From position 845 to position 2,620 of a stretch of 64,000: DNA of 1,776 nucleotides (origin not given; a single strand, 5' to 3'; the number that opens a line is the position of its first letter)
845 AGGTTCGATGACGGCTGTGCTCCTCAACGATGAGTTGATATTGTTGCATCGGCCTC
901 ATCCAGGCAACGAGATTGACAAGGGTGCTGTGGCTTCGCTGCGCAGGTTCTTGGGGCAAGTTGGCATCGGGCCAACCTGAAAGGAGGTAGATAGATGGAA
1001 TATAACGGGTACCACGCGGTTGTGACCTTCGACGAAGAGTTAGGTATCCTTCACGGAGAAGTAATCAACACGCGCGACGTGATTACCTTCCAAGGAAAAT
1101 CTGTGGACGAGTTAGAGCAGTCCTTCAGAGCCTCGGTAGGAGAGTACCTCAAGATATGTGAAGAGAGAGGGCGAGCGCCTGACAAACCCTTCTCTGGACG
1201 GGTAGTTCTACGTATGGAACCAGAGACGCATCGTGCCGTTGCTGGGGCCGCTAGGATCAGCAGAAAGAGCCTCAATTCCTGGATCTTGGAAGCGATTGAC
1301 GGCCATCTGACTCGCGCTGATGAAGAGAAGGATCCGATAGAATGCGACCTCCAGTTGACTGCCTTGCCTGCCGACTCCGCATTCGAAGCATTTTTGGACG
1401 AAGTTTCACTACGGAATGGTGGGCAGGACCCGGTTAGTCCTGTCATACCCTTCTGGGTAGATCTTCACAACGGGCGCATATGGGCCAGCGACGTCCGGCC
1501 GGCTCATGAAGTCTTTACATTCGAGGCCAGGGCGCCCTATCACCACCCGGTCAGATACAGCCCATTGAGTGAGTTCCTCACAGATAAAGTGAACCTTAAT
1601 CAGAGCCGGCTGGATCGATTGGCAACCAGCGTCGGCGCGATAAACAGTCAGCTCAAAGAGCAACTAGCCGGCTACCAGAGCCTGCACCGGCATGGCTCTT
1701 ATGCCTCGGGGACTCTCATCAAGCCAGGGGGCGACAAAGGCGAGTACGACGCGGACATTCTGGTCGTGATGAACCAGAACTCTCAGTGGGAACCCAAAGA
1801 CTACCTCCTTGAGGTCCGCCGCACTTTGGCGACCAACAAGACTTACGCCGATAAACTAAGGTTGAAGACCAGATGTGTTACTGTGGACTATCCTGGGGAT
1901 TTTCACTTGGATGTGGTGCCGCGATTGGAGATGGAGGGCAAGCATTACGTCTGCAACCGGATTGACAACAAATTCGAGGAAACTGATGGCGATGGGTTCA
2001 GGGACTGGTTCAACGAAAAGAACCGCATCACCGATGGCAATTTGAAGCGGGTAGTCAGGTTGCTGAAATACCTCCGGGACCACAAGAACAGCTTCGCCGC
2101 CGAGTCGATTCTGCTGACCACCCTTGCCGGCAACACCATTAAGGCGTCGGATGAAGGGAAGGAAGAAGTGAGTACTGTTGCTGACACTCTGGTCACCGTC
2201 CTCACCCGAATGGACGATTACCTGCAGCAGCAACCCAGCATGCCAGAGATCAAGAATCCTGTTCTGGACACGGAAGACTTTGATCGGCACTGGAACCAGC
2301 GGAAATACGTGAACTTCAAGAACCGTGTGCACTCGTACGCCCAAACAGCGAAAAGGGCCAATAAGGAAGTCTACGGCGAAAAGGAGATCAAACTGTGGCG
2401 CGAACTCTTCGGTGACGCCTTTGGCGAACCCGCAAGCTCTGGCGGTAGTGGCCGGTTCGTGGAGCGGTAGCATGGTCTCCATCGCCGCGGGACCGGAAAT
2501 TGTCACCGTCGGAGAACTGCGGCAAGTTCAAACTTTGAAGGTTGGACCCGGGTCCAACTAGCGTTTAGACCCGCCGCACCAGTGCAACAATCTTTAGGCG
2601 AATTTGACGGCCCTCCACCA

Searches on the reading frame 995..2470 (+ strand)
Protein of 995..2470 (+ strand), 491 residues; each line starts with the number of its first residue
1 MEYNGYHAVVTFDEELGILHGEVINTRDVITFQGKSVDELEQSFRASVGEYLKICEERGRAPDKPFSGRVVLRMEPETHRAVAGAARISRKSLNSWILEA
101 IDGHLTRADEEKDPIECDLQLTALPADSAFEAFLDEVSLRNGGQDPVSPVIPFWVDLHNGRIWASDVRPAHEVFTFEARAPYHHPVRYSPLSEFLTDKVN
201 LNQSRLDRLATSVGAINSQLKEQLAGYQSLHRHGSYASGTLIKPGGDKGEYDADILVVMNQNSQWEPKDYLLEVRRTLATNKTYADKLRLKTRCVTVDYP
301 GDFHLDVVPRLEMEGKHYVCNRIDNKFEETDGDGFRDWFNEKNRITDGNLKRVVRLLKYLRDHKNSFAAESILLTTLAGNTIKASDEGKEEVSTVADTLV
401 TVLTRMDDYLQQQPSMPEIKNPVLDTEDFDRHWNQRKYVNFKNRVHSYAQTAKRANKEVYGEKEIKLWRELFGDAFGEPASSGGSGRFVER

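Call 3: search_protein_families(library=pfam, proteins=[window:995-2470:+], max_evalue=0.1)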
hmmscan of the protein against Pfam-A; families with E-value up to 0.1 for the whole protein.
window:995-2470:+ (491 aa): 4 families
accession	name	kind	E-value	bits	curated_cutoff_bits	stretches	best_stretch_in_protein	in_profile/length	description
PF18144.7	SMODS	-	9.5e-32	110.9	26.5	1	191-343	7-164/164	Second Messenger Oligonucleotide or Dinucleotide Synthetase domain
PF05534.18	HicB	-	2.9e-14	53.1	21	1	51-101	1-51/51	HicB family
PF21654.3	DncV-like_NTFase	-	7.9e-08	33.6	24.9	1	232-307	5-87/90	Cyclic GMP-AMP synthase DncV-like, nucleotidyltransferase domain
PF08681.18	TacA1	-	0.0042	17.5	21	1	69-102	1-34/80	Antitoxin TacA 1-like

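Call 5: search_protein_families(library=ncbifam, proteins=[window:995-2470:+], max_evalue=0.01)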
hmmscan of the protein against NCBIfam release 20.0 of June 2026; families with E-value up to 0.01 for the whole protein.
window:995-2470:+ (491 aa): 3 families
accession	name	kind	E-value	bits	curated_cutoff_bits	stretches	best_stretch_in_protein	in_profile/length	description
NF041078.1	cGAS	equivalog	7.7e-22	77.9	150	2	324-476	195-338/339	CBASS cGAMP synthase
NF041117.1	CBASS_cyclase_b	equivalog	8.1e-20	71.5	200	1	199-473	8-275/275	CBASS oligonucleotide cyclase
NF041116.1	CBASS_cyclase_a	equivalog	3.7e-14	52.6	200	1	191-476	4-317/317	CBASS oligonucleotide cyclase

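Call 6: search_protein_families(library=padloc, proteins=[window:995-2470:+], max_evalue=0.01)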
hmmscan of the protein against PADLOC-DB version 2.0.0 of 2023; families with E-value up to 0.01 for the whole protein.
window:995-2470:+ (491 aa): 43 families (the best 25 are shown)
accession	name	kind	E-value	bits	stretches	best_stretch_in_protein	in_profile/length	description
PDLC00793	Cyclase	-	1.7e-105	351.8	1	192-481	8-302/462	oligonucleotide-cyclase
PDLC00787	Cyclase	-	3.5e-103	343.4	1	192-488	8-313/333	oligonucleotide-cyclase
PDLC00798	Cyclase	-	1.2e-55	187.3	1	196-476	11-295/344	oligonucleotide-cyclase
PDLC00780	Cyclase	-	2.2e-37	127.1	2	195-344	16-184/388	oligonucleotide-cyclase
PDLC00815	Cyclase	-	1.2e-35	121.4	2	195-344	19-176/393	oligonucleotide-cyclase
PDLC00774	Cyclase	-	3.6e-33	113.1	1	196-478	12-287/316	oligonucleotide-cyclase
PDLC00816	Cyclase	-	1.2e-31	108.2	2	181-344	7-179/542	oligonucleotide-cyclase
PDLC00773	Cyclase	-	6e-30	103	1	233-481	51-299/334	oligonucleotide-cyclase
PDLC00822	Cyclase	-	1.3e-28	98.4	2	319-484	186-350/375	oligonucleotide-cyclase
PDLC00770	Cyclase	-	3.8e-24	83.4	2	350-474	228-351/509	oligonucleotide-cyclase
PDLC00823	Cyclase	-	4.4e-24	83.6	1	196-476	13-281/285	oligonucleotide-cyclase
PDLC00795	Cyclase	-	1.2e-22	78.5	1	214-482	31-322/340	oligonucleotide-cyclase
PDLC00824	Cyclase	-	2e-22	77.6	1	195-478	18-314/466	oligonucleotide-cyclase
PDLC00778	Cyclase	-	7.9e-19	65.8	1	197-476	28-302/455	oligonucleotide-cyclase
PDLC00800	Cyclase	-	2.4e-18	64.7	2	205-317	41-152/420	oligonucleotide-cyclase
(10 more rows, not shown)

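Call 8: find_homologous_proteins(query=window:995-2470:+, max_evalue=0.00001)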
Query window:995-2470:+ (491 aa): 1179 proteins with E <= 0.00001 among 8000 candidates; the best 120 are listed.
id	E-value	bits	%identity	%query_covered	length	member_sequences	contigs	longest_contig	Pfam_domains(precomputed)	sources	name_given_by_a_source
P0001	0.0e+0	1091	96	100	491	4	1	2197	PF18144.8,PF05534.19,PF21654.4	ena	-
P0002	1.3e-268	910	81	100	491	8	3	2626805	PF18144.8,PF05534.19,PF21654.4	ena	-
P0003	3.1e-262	889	79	100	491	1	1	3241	PF18144.8,PF05534.19,PF21654.4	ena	-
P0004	1.2e-243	827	77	97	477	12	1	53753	PF18144.8,PF05534.19,PF21654.4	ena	-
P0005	1.8e-241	820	72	100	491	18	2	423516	PF18144.8,PF05534.19,PF21654.4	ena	-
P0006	9.4e-241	818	75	97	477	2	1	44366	PF18144.8,PF05534.19,PF21654.4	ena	-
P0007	4.4e-240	815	75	97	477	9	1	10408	PF18144.8,PF05534.19,PF21654.4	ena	-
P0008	5.8e-240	815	75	97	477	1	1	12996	PF18144.8,PF05534.19,PF21654.4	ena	-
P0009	3.0e-239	813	74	97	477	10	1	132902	PF18144.8,PF05534.19,PF21654.4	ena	-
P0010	1.4e-238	811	73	100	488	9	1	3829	PF18144.8,PF05534.19,PF21654.4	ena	-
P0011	4.1e-238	809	74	97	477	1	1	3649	PF18144.8,PF05534.19,PF21654.4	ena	-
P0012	7.0e-233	792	70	100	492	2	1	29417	PF18144.8,PF05534.19,PF21654.4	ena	-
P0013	1.0e-232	791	71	97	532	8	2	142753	PF18144.8,PF05534.19,PF21654.4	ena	-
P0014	1.3e-232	791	70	100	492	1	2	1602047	PF18144.8,PF05534.19,PF21654.4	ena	-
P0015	2.8e-219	747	67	100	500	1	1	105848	PF18144.8,PF05534.19,PF21654.4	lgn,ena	-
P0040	3.0e-142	493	74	59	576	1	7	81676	PF18144.8,PF02810.22,PF21654.4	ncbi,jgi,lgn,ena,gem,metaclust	metaclust:\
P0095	9.4e-140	485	72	58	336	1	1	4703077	PF18144.8,PF21654.4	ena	-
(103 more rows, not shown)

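Call 10: find_encoding_contigs(protein=P0002, flank=8000, max_places=3)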
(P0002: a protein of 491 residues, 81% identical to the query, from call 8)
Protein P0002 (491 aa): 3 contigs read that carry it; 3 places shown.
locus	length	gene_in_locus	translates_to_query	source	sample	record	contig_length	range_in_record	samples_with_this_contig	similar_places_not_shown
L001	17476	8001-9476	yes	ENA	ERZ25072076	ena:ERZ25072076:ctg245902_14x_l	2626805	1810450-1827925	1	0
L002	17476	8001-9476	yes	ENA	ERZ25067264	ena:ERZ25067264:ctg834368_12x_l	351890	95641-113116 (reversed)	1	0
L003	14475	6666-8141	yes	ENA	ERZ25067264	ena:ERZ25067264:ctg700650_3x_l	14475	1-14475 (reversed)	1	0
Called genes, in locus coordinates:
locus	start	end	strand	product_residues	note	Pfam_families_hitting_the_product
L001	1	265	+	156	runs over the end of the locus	PF13384:HTH_23 (weak), PF13551:HTH_29 (weak), PF13565:HTH_32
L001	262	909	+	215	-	PF13358:DDE_3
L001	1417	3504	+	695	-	-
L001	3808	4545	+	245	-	-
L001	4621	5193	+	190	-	-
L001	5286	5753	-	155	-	PF01695:IstB_IS21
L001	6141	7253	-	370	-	PF07282:Cas12f1-like_TNB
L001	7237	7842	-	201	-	PF00376:MerR, PF12728:HTH_17, PF13411:MerR_1 (weak), PF00239:Resolvase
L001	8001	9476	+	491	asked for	PF05534:HicB, PF18144:SMODS, PF21654:DncV-like_NTFase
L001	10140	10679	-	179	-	PF01734:Patatin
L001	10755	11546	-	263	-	PF00239:Resolvase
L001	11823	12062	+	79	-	-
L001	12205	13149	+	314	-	PF13391:HNH_2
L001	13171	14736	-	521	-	PF01609:DDE_Tnp_1, PF13751:DDE_Tnp_1_6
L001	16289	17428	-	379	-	-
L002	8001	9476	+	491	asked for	PF05534:HicB, PF18144:SMODS, PF21654:DncV-like_NTFase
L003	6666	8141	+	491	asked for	PF05534:HicB, PF18144:SMODS, PF21654:DncV-like_NTFase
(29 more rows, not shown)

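Call 11: find_encoding_contigs(protein=P0005, flank=8000, max_places=3)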
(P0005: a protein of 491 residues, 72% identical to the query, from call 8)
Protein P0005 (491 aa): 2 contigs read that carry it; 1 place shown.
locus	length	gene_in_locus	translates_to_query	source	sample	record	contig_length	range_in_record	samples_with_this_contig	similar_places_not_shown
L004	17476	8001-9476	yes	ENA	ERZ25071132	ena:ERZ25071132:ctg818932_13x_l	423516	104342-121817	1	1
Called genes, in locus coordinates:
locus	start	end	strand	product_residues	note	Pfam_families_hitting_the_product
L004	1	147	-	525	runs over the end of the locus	PF13384:HTH_23 (weak), PF13518:HTH_28 (weak), PF13565:HTH_32 (weak), PF09339:HTH_IclR (faint)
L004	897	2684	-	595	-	PF00176:SNF2-rel_dom, PF00270:DEAD (weak), PF04851:ResIII, PF00271:Helicase_C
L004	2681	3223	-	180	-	-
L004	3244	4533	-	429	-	PF10923:BrxC_BrxD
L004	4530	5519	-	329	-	PF10923:BrxC_BrxD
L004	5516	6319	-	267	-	-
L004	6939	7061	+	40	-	-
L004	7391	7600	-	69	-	-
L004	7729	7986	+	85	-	PF07927:HicA_toxin (weak)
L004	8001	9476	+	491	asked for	PF05534:HicB, PF18144:SMODS, PF21654:DncV-like_NTFase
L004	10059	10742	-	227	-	PF02810:SEC-C (weak)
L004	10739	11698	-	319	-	PF18144:SMODS, PF21654:DncV-like_NTFase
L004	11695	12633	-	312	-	PF01734:Patatin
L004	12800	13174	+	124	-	PF13443:HTH_26 (weak), PF13560:HTH_31 (weak), PF01381:HTH_3 (weak), PF12844:HTH_19 (weak)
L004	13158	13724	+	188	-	PF06114:Peptidase_M78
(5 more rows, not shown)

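Call 13: find_encoding_contigs(protein=P0095, flank=7000, max_places=2)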
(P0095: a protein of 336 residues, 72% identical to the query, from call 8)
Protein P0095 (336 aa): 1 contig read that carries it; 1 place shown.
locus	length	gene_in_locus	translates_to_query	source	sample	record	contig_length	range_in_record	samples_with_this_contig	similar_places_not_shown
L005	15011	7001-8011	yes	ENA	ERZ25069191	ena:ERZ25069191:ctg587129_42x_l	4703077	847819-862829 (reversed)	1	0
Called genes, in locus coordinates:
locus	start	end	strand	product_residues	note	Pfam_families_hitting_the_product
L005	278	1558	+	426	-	PF01637:ATPase_2 (weak), PF13191:AAA_16 (weak)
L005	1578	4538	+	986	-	PF01637:ATPase_2 (weak), PF13191:AAA_16, PF24389:ORC-CDC6-like, PF13374:TPR_10 (faint), PF01978:TrmB (faint), PF13424:TPR_12 (faint), PF18144:SMODS, PF21654:DncV-like_NTFase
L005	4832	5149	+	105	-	PF12844:HTH_19, PF13560:HTH_31 (weak), PF01381:HTH_3 (weak)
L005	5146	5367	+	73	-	-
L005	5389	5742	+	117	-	-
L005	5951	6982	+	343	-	PF01734:Patatin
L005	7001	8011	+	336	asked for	PF18144:SMODS, PF21654:DncV-like_NTFase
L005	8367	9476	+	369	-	PF13808:DDE_Tnp_1_assoc, PF01609:DDE_Tnp_1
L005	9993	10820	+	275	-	PF00899:ThiF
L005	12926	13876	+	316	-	PF05598:DUF772, PF01609:DDE_Tnp_1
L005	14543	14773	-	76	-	PF01695:IstB_IS21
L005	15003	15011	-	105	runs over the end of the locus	PF00578:AhpC-TSA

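Call 14: find_encoding_contigs(protein=P0040, flank=7000, max_places=3)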
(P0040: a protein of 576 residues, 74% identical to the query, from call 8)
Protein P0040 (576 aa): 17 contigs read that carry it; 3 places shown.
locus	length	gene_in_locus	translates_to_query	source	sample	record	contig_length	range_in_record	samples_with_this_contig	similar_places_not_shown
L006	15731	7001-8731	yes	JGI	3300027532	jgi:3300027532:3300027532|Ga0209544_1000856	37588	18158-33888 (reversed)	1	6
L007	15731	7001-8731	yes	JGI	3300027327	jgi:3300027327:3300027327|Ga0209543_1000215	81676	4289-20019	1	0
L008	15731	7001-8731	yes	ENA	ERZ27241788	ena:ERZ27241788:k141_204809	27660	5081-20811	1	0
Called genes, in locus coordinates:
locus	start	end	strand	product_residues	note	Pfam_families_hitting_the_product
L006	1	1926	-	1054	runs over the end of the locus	PF04313:HSDR_N, PF04851:ResIII, PF18766:SWI2_SNF2, PF22679:T1R_D3-like, PF11867:T1RH-like_C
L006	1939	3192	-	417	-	PF10137:CAP12-PCTIR_TIR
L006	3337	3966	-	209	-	PF01420:Methylase_S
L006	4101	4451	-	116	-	PF10387:DUF2442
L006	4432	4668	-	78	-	PF13711:DUF4160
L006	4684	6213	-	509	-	PF12161:HsdM_N, PF02384:N6_Mtase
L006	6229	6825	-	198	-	-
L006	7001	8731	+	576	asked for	PF18144:SMODS, PF21654:DncV-like_NTFase, PF02810:SEC-C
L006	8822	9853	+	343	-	PF01734:Patatin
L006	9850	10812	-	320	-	PF02899:Phage_int_SAM_1 (weak), PF00589:Phage_integrase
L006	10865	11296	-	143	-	-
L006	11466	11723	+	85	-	-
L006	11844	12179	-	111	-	-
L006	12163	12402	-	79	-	PF04255:DUF433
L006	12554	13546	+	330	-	PF02899:Phage_int_SAM_1 (faint), PF00589:Phage_integrase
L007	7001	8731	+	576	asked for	PF18144:SMODS, PF21654:DncV-like_NTFase, PF02810:SEC-C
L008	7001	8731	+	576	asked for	PF18144:SMODS, PF21654:DncV-like_NTFase, PF02810:SEC-C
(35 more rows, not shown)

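Call 24: find_encoding_contigs(protein=P0015, flank=8000, max_places=2)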
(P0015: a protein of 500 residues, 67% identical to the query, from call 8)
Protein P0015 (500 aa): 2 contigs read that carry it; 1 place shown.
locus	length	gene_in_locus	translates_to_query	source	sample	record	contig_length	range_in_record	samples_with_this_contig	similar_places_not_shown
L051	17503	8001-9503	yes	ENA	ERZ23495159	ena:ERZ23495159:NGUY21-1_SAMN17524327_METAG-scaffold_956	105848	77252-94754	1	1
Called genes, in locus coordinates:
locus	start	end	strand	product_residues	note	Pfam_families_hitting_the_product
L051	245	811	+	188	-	-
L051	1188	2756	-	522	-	-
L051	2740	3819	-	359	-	PF13481:AAA_25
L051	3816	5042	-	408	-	PF13155:Toprim_2 (faint), PF13362:Toprim_3 (weak)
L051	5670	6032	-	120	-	-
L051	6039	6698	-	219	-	PF01656:CbiA, PF13614:AAA_31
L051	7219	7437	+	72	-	-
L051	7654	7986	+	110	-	PF07927:HicA_toxin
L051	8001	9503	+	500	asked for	PF05534:HicB, PF18144:SMODS, PF21654:DncV-like_NTFase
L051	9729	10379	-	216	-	-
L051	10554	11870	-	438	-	PF18928:DUF5677 (weak)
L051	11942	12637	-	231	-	-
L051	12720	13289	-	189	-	-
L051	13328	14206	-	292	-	-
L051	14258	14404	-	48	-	-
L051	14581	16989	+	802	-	-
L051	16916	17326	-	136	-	-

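Call 25: find_encoding_contigs(protein=P0013, flank=8000, max_places=2)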
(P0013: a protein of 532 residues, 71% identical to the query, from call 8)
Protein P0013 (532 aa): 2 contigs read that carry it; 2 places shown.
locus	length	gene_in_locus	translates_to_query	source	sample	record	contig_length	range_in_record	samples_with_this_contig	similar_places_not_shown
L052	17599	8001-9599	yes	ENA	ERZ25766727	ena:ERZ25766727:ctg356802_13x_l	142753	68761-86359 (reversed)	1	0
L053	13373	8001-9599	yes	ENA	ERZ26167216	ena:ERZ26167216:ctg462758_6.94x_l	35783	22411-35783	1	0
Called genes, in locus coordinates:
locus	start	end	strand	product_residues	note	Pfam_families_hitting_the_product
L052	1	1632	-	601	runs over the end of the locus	PF02872:5_nucleotid_C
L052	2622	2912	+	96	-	-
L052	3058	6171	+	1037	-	PF12419:DUF3670, PF00176:SNF2-rel_dom, PF00271:Helicase_C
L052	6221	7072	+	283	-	PF04434:SWIM (weak)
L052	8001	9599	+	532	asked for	PF05534:HicB, PF18144:SMODS, PF21654:DncV-like_NTFase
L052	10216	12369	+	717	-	-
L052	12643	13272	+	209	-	PF13384:HTH_23 (weak), PF13551:HTH_29, PF13565:HTH_32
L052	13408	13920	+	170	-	PF01548:DEDD_Tnp_IS110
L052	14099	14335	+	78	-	PF02371:Transposase_20 (weak)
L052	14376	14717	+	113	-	PF13683:rve_3 (weak)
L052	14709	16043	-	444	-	PF13005:zf-IS66 (weak), PF03050:DDE_Tnp_IS66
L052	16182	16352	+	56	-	-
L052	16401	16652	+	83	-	PF13358:DDE_3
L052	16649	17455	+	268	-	-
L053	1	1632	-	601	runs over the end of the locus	PF02872:5_nucleotid_C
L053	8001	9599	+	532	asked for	PF05534:HicB, PF18144:SMODS, PF21654:DncV-like_NTFase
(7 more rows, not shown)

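Call 26: find_encoding_contigs(protein=P0014, flank=8000, max_places=2)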
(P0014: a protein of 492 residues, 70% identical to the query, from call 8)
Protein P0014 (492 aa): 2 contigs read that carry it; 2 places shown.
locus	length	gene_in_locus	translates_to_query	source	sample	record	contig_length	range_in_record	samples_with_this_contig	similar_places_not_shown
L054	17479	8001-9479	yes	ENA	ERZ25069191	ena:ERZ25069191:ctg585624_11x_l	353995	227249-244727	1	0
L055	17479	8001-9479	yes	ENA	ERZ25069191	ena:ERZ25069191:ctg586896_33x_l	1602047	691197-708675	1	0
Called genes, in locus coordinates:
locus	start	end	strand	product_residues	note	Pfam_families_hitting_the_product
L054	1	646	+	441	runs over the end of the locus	PF13701:DDE_Tnp_1_4, PF01609:DDE_Tnp_1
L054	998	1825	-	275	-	PF00561:Abhydrolase_1, PF12697:Abhydrolase_6, PF12146:Hydrolase_4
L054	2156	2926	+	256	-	PF00106:adh_short, PF01370:Epimerase, PF03435:Sacchrp_dh_NADP (weak), PF08659:KR, PF13561:adh_short_C2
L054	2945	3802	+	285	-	PF01436:NHL (faint), PF08450:SGL, PF24684:Vgb_lyase (weak)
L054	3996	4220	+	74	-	-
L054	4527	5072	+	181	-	-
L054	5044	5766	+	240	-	PF00155:Aminotran_1_2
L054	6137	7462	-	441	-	PF13701:DDE_Tnp_1_4, PF01609:DDE_Tnp_1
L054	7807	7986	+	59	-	PF07927:HicA_toxin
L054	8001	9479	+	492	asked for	PF05534:HicB, PF18144:SMODS, PF21654:DncV-like_NTFase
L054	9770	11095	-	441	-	PF13701:DDE_Tnp_1_4, PF01609:DDE_Tnp_1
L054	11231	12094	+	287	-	PF00496:SBP_bac_5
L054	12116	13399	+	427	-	PF00496:SBP_bac_5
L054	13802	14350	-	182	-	-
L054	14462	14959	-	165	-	PF00149:Metallophos (faint), PF12850:Metallophos_2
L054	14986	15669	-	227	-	PF13358:DDE_3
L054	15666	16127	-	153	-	PF13565:HTH_32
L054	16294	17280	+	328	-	PF19300:BPD_transp_1_N, PF00528:BPD_transp_1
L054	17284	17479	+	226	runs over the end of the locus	PF12911:OppC_N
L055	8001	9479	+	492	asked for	PF05534:HicB, PF18144:SMODS, PF21654:DncV-like_NTFase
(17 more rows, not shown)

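Call 27: find_encoding_contigs(protein=P0009, flank=8000, max_places=2)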
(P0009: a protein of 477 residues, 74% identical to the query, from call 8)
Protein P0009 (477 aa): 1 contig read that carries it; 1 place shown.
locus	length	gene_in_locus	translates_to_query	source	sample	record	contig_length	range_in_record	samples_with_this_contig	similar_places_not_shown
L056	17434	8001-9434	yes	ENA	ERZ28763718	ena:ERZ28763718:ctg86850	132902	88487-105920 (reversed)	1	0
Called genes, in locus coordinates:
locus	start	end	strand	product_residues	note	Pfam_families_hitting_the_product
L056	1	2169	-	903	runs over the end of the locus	PF18019:Cas3_HD, PF00270:DEAD, PF22590:Cas3-like_C_2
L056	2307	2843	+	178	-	PF00929:RNase_T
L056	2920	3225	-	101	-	-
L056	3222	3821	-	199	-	-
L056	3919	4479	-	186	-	PF00239:Resolvase, PF13936:HTH_38 (weak)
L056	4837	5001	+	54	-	PF18930:DUF5679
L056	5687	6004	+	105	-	PF00578:AhpC-TSA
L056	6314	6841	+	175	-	PF04978:MST, PF12867:DinB_2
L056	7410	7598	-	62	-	PF01695:IstB_IS21 (weak)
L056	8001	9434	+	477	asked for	PF05534:HicB, PF18144:SMODS, PF21654:DncV-like_NTFase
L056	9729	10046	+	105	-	PF12844:HTH_19 (weak), PF13560:HTH_31 (weak), PF01381:HTH_3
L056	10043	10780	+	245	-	-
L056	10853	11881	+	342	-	PF01734:Patatin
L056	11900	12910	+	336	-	PF18144:SMODS, PF21654:DncV-like_NTFase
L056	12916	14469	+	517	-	PF00899:ThiF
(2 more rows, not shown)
